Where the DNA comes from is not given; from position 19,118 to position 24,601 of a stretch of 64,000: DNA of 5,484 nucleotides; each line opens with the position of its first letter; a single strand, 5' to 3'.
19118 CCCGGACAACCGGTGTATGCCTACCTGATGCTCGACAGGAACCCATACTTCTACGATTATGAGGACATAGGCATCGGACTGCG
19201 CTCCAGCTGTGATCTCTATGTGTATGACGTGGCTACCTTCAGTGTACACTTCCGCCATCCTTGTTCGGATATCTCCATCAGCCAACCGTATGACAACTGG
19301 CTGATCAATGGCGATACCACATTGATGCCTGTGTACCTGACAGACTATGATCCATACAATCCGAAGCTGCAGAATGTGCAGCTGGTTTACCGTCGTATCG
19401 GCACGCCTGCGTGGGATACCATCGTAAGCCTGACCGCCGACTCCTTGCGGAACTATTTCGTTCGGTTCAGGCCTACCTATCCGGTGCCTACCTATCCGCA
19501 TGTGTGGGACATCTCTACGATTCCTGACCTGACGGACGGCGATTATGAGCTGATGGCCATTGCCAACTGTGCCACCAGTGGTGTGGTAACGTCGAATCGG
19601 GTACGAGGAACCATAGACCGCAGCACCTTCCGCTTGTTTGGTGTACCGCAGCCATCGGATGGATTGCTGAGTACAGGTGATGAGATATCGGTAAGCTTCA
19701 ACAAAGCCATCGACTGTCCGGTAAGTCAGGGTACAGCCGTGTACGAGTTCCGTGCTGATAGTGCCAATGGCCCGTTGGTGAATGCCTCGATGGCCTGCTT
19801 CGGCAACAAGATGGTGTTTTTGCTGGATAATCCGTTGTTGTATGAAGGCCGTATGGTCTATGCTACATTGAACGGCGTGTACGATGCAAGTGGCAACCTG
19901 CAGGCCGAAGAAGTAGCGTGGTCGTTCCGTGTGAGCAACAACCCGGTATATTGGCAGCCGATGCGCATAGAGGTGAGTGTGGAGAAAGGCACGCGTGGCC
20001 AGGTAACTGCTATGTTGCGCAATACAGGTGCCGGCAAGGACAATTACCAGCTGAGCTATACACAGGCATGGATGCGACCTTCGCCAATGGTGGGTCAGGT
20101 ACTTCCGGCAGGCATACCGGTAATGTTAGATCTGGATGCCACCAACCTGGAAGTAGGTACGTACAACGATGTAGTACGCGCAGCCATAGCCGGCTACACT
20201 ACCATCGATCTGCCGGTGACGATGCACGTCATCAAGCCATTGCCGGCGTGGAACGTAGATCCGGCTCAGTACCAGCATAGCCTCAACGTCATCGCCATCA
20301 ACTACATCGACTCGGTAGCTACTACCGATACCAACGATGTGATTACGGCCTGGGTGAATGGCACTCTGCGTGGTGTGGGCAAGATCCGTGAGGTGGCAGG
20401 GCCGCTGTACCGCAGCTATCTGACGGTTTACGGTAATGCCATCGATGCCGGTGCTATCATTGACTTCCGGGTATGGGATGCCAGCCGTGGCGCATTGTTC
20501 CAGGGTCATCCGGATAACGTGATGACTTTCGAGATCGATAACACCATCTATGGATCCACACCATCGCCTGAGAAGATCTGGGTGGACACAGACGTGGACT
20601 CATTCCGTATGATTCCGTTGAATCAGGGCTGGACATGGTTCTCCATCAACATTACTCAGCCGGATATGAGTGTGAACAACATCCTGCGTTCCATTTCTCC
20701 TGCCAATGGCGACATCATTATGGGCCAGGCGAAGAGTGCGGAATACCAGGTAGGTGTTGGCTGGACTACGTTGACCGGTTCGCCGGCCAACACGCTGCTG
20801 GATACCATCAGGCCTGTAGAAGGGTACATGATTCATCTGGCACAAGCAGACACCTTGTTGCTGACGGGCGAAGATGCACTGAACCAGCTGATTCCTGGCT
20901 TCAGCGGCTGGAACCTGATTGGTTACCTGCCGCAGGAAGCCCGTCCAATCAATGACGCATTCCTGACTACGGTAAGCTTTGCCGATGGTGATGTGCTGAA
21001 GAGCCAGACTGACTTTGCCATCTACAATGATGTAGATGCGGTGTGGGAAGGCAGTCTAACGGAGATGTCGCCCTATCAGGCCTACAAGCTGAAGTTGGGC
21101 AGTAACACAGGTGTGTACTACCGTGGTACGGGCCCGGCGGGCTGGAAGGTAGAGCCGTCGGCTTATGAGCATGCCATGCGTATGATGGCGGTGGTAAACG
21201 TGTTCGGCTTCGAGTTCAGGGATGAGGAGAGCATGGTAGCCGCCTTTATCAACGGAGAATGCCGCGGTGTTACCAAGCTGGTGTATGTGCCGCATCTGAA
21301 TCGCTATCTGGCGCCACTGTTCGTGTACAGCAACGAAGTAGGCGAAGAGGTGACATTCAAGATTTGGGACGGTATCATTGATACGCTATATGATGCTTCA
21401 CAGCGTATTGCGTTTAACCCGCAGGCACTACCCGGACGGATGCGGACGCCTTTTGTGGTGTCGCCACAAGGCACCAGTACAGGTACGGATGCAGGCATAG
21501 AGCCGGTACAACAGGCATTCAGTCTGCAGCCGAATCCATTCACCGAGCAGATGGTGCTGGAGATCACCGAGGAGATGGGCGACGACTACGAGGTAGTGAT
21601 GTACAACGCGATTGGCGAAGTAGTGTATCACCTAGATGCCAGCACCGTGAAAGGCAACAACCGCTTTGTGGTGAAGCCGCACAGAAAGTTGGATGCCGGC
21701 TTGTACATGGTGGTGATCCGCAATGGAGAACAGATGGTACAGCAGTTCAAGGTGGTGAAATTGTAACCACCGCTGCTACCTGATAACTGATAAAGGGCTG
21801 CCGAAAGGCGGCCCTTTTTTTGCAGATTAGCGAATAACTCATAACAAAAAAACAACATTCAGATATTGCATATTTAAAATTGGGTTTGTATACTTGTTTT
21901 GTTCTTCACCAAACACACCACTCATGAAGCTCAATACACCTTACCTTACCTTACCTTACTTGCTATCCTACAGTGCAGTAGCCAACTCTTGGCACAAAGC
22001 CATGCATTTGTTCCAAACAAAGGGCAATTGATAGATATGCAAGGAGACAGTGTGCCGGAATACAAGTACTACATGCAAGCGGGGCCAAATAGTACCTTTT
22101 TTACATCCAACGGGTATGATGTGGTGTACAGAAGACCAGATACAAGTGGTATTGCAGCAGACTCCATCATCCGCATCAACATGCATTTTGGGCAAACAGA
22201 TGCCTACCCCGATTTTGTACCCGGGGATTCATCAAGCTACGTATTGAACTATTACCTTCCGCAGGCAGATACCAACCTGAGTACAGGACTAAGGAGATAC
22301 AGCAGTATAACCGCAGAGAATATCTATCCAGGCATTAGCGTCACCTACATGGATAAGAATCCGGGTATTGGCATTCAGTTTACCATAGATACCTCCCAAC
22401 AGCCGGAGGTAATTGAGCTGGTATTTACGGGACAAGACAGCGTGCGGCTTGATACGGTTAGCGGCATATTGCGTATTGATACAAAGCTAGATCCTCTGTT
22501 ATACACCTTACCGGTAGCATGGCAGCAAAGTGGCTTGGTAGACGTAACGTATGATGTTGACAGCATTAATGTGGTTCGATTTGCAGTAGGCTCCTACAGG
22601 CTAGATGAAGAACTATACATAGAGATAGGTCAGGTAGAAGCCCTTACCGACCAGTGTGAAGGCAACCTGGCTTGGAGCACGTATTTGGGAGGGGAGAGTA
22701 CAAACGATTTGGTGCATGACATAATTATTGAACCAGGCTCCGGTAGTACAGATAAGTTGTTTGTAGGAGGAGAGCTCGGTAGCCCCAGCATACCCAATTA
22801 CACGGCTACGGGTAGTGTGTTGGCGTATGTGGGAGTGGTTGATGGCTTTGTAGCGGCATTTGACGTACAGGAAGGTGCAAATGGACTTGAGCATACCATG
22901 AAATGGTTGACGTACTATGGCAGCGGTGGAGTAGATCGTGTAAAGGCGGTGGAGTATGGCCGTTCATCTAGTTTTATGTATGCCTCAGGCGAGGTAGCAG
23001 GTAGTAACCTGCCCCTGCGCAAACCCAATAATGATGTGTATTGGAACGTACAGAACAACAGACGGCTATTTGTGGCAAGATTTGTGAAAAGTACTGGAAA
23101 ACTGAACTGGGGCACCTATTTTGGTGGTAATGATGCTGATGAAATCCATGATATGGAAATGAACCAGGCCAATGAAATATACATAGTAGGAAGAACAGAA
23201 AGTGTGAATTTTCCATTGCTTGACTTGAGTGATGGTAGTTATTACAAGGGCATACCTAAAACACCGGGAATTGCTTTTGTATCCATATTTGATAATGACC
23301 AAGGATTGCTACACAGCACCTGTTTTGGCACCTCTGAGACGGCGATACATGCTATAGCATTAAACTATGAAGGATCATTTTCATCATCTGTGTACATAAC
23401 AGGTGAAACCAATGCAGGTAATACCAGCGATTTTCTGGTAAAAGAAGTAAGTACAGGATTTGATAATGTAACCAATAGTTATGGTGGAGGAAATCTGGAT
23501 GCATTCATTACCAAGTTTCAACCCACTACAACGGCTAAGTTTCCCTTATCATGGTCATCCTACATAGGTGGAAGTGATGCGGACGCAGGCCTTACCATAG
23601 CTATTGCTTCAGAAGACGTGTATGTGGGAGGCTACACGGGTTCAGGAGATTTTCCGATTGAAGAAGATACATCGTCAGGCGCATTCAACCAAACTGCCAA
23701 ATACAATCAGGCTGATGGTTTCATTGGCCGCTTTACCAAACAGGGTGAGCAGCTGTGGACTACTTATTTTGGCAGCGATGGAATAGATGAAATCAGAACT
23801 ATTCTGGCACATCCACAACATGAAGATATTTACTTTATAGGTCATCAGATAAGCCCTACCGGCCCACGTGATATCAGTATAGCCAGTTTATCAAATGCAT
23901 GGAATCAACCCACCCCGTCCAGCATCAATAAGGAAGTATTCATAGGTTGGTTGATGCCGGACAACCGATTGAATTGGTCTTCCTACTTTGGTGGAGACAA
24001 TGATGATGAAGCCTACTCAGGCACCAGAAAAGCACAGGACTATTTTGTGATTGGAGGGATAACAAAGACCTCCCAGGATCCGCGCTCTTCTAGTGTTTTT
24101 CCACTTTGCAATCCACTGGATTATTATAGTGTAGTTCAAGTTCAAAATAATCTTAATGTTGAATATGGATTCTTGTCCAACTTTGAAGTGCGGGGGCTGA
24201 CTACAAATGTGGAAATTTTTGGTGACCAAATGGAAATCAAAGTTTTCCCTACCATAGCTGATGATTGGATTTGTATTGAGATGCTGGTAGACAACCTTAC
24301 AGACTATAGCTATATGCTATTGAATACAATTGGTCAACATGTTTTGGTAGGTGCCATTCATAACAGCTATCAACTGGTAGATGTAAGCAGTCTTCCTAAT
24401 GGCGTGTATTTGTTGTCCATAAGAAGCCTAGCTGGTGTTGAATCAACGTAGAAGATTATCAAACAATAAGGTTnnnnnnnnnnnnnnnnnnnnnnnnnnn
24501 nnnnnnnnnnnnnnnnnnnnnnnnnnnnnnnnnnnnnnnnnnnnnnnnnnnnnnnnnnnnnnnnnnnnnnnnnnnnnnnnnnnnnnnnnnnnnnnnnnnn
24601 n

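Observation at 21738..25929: An 83-bp duplication of the giant gene's 3' end plus terminator brackets a 4.1-kb low-GC T9SS-cargo insertion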

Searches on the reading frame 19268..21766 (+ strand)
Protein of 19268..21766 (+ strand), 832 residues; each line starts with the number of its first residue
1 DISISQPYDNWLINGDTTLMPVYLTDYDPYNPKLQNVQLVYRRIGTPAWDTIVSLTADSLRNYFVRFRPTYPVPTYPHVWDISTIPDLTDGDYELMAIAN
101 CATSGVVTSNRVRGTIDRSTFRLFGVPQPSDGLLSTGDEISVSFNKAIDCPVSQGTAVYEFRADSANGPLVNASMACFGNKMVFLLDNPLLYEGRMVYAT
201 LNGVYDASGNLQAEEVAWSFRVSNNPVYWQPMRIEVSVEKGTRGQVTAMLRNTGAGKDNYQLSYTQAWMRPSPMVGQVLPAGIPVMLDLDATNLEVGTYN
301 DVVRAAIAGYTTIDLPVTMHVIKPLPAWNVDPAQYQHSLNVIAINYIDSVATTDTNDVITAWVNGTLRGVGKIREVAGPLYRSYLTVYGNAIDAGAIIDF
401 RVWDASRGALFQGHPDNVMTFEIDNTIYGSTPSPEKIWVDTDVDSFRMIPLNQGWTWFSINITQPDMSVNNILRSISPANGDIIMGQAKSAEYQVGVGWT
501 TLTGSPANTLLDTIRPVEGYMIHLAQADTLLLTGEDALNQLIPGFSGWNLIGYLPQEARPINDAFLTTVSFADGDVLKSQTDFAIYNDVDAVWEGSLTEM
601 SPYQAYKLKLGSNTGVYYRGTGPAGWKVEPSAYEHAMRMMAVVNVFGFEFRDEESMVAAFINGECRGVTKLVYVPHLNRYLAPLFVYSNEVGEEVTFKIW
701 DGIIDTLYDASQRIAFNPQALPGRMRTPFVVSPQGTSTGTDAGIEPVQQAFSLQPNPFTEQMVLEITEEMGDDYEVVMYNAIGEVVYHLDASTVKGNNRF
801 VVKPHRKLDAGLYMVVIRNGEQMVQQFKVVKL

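Call 13: search_protein_families(library=pfam, proteins=[window:19268-21766:+], max_evalue=0.01)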
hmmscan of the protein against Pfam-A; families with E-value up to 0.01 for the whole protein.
window:19268-21766:+ (832 aa): 2 families
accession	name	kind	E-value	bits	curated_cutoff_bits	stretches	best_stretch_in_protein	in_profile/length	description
PF18962.6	Por_Secre_tail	-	2.9e-05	24.7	27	1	755-825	3-70/75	Secretion system C-terminal sorting domain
PF13205.12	Big_5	-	0.00029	22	23.6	1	135-221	20-104/105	Bacterial Ig-like domain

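Call 14: search_protein_families(library=ncbifam, proteins=[window:19268-21766:+], max_evalue=0.01)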
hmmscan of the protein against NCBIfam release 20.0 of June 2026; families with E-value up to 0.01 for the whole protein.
window:19268-21766:+ (832 aa): 1 family
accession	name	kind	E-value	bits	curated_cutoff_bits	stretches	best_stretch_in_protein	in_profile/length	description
TIGR04183.1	Por_Secre_tail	domain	2.5e-07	30.6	23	1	755-831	3-71/72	T9SS type A sorting domain-containing protein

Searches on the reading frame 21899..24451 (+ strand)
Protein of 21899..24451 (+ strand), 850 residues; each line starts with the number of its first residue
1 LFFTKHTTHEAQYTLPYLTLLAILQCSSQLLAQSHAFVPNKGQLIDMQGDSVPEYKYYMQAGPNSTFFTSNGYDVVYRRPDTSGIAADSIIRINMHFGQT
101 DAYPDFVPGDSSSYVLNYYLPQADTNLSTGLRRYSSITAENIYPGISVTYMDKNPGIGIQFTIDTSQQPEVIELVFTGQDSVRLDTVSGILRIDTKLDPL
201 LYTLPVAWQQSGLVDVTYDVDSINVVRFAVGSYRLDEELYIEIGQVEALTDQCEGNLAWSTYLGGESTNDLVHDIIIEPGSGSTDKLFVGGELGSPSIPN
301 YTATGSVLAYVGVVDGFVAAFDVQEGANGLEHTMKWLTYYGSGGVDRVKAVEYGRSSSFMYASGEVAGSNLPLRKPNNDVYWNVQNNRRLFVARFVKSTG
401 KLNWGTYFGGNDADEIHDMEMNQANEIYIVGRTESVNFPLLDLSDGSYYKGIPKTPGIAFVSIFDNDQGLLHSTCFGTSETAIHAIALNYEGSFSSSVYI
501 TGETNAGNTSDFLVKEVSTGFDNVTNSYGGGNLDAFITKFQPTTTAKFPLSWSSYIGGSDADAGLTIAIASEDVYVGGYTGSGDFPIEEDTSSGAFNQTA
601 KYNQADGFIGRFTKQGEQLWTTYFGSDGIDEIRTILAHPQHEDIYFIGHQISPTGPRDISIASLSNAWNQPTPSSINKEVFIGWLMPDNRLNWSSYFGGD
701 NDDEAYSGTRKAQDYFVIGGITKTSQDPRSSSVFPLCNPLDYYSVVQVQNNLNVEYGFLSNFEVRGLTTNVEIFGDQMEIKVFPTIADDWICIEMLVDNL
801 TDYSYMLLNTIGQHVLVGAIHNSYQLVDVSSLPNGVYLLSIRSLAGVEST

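Call 13: search_protein_families(library=pfam, proteins=[window:21899-24451:+], max_evalue=0.01)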
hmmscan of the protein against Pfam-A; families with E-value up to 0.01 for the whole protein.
window:21899-24451:+ (850 aa): 2 families
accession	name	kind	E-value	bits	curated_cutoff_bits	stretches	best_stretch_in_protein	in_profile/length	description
PF25778.1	DUF7948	-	1.4e-25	91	27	1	37-241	1-211/214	Domain of unknown function (DUF7948)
PF18962.6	Por_Secre_tail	-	0.0021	18.8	27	1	784-843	3-64/75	Secretion system C-terminal sorting domain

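Call 14: search_protein_families(library=ncbifam, proteins=[window:21899-24451:+], max_evalue=0.01)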
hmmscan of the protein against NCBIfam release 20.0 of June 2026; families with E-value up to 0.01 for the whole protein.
window:21899-24451:+ (850 aa): 1 family
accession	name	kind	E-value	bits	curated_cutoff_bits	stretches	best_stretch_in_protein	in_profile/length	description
TIGR04183.1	Por_Secre_tail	domain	0.0038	17.2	23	0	798-846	16-63/72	T9SS type A sorting domain-containing protein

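Call 67: search_dna_similar(query=window:21899-24451:+, collection=phages, mode=protein, max_rows=8)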
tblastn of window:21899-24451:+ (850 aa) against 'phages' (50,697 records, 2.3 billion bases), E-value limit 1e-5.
No match.
